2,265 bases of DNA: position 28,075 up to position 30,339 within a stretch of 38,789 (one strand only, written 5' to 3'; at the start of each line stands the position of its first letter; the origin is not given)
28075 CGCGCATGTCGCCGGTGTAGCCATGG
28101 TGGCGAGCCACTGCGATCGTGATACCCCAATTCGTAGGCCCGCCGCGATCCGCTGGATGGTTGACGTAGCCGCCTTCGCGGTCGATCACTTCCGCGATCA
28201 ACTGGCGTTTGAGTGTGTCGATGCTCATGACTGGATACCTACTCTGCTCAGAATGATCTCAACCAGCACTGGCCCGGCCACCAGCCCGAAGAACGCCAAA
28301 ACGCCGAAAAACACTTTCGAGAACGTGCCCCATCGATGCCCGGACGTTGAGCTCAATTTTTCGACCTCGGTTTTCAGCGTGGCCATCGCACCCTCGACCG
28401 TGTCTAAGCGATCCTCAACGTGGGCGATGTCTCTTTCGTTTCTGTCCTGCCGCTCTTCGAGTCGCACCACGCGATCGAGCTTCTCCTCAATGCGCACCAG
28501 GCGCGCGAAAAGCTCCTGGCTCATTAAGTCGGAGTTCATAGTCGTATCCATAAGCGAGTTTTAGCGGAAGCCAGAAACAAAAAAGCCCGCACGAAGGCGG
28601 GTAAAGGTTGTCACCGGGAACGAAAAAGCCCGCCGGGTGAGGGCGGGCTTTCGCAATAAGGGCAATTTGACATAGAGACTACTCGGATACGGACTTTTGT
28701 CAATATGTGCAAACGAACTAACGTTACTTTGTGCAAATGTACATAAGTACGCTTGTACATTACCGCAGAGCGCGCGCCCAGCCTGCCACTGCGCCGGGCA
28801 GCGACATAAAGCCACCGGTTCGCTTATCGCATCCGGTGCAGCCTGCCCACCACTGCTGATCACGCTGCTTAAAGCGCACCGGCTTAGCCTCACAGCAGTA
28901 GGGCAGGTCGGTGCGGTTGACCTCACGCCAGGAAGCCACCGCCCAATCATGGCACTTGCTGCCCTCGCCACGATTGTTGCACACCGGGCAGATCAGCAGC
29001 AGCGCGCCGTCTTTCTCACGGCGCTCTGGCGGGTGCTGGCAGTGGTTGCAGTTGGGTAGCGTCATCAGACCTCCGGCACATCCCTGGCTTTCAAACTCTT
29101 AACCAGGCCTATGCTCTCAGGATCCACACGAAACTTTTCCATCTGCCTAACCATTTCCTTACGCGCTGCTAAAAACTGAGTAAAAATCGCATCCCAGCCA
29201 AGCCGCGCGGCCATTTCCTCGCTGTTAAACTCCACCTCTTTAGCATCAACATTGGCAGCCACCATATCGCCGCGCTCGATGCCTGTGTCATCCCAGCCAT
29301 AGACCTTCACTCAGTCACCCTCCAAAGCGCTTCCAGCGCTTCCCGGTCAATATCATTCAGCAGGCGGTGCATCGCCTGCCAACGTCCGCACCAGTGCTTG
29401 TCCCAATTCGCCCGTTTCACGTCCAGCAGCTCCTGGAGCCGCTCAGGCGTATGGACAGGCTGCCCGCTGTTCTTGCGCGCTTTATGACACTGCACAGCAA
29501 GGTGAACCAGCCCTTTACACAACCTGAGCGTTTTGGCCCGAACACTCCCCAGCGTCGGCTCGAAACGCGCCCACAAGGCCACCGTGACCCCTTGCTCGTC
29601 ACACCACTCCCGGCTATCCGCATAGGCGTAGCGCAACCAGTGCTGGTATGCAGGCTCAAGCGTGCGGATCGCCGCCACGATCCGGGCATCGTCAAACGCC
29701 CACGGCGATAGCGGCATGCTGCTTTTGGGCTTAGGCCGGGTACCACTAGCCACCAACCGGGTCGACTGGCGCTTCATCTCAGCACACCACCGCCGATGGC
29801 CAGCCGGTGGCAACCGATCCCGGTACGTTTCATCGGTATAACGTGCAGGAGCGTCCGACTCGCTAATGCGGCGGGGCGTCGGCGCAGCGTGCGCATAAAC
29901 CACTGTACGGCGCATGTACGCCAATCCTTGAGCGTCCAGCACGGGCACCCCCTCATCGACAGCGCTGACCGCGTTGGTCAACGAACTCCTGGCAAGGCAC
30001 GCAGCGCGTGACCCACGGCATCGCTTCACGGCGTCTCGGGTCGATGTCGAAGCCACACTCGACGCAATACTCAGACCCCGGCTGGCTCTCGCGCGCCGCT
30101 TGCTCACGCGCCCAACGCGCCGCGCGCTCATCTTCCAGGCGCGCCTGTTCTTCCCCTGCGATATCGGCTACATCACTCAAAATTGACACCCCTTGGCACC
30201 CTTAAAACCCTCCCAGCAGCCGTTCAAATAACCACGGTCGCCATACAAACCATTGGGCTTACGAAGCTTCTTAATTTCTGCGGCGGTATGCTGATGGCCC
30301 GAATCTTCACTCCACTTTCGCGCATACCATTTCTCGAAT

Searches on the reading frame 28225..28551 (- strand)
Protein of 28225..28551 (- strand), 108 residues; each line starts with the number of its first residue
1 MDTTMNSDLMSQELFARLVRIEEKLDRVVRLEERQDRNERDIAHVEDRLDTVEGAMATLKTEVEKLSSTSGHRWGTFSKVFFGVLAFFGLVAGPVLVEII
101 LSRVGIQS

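Call 71: search_protein_families(library=pfam, max_evalue=0.01, proteins=[window:28225-28551:-])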
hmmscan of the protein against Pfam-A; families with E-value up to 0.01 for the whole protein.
window:28225-28551:- (108 aa): 1 family
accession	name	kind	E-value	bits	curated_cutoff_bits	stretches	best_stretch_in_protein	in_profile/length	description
PF19220.6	Rod_CreS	-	0.0014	18.2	100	1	6-71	126-191/359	Crescentin, rod domain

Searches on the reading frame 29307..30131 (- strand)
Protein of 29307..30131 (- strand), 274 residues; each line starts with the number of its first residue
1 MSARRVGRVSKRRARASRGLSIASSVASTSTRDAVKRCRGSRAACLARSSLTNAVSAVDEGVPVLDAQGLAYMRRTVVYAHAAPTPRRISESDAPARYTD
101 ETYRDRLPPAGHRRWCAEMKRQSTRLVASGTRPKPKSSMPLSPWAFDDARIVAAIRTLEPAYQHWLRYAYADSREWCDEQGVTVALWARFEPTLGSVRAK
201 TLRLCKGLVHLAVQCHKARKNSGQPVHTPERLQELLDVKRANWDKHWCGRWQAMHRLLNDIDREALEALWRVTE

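Call 71: search_protein_families(library=pfam, max_evalue=0.01, proteins=[window:29307-30131:-])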
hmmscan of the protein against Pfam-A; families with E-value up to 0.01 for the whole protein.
window:29307-30131:- (274 aa): 1 family
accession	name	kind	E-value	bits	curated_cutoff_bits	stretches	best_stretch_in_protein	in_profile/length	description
PF06323.16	Phage_antiter_Q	-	1.3e-13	51.6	25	1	134-266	70-203/220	Phage antitermination protein Q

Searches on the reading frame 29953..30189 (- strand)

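Call 71: search_protein_families(library=pfam, max_evalue=0.01, proteins=[window:29953-30189:-])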
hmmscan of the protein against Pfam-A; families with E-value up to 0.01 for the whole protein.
window:29953-30189:- (78 aa): 2 families
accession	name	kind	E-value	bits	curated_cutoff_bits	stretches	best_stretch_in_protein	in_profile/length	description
PF01258.23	zf-dskA_traR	-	1.2e-09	38.4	24.9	1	40-68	4-32/36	Prokaryotic dksA/traR C4-type zinc finger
PF12773.13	DZR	-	0.00064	20.3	27.3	1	33-77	6-41/45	Double zinc ribbon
